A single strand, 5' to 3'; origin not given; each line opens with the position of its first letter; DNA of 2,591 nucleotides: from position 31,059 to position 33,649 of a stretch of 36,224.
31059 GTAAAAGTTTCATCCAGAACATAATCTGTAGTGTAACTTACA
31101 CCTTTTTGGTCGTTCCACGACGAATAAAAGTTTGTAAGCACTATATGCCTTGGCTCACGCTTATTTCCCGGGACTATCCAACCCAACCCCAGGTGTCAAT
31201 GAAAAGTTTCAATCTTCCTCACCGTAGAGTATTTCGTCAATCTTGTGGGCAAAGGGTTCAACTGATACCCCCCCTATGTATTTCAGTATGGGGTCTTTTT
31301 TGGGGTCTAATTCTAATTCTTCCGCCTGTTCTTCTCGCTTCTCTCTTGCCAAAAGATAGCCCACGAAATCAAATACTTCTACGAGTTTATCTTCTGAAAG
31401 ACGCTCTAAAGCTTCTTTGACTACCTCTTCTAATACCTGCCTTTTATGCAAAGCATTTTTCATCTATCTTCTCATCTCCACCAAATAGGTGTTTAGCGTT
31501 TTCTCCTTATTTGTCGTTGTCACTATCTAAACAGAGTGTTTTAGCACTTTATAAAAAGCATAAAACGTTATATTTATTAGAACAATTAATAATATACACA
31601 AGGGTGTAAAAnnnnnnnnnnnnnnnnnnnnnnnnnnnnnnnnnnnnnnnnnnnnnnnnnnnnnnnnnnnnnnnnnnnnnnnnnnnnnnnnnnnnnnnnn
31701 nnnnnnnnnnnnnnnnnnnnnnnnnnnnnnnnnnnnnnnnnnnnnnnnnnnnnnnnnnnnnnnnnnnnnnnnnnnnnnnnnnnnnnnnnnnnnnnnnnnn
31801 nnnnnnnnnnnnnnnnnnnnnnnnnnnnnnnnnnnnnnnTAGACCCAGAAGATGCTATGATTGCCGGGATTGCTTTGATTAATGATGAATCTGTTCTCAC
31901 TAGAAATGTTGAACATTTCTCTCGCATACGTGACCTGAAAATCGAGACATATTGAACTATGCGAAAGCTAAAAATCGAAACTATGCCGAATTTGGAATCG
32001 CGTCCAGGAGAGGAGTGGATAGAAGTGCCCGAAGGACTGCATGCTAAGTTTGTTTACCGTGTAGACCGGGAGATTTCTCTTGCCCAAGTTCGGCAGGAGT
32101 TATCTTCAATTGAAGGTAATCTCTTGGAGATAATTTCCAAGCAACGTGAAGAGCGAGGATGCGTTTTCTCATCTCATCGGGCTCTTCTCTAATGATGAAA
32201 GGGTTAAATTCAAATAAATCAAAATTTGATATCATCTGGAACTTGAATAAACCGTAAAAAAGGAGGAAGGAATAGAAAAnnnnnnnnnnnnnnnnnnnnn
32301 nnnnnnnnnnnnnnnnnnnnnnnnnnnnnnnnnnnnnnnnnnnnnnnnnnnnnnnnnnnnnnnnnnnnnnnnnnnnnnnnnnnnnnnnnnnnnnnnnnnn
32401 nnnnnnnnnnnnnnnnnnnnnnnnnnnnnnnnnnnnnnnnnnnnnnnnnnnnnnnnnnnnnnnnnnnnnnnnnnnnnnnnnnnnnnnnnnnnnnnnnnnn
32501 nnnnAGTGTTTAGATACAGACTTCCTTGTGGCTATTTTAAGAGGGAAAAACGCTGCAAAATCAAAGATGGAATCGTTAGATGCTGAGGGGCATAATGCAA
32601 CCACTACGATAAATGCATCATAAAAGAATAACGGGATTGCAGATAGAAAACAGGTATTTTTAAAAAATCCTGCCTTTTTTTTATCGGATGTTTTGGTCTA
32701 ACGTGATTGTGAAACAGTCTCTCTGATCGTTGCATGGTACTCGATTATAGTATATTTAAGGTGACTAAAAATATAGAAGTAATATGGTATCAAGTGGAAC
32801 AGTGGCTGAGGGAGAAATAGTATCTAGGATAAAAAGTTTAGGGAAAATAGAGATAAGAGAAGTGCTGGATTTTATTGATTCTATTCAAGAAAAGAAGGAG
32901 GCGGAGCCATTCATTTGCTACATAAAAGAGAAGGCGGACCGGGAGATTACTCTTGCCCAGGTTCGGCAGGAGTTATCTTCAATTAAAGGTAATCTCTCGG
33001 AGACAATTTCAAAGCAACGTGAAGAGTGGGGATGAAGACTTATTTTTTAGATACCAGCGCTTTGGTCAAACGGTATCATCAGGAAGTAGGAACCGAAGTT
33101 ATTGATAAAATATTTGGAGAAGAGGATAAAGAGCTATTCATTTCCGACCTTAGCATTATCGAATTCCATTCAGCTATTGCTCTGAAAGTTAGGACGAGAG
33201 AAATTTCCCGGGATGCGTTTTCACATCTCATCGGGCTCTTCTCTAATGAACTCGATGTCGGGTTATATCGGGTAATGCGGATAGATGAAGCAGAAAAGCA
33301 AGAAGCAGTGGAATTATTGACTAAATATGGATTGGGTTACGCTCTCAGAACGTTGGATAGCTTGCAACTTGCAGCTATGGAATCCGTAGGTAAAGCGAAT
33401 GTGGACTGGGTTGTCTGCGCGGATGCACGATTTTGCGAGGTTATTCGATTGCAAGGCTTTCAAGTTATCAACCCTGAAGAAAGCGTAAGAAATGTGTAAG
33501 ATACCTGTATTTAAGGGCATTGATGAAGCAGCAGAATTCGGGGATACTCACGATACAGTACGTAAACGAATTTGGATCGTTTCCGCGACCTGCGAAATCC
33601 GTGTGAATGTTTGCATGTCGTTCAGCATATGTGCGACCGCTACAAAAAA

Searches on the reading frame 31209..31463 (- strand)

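Call 51: search_protein_families(library=pfam, proteins=[window:31209-31463:-], max_evalue=0.001)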
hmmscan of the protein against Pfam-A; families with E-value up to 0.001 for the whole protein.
window:31209-31463:- (84 aa): 1 family
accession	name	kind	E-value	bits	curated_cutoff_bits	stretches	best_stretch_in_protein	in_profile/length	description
PF10047.15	DUF2281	-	0.00066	20.7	26.5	1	16-52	3-38/64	Protein of unknown function (DUF2281)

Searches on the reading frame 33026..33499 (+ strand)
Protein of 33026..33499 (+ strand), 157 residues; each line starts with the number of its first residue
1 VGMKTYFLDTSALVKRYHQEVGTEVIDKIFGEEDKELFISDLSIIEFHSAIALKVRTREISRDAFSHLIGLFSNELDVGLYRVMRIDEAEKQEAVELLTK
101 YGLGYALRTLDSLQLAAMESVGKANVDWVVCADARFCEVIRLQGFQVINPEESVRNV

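Call 51: search_protein_families(library=pfam, proteins=[window:33026-33499:+], max_evalue=0.001)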
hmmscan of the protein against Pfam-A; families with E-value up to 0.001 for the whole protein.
window:33026-33499:+ (157 aa): 1 family
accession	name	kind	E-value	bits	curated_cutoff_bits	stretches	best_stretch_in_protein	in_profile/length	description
PF01850.27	PIN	-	3.2e-09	37.9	23.6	1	6-139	1-117/120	PIN domain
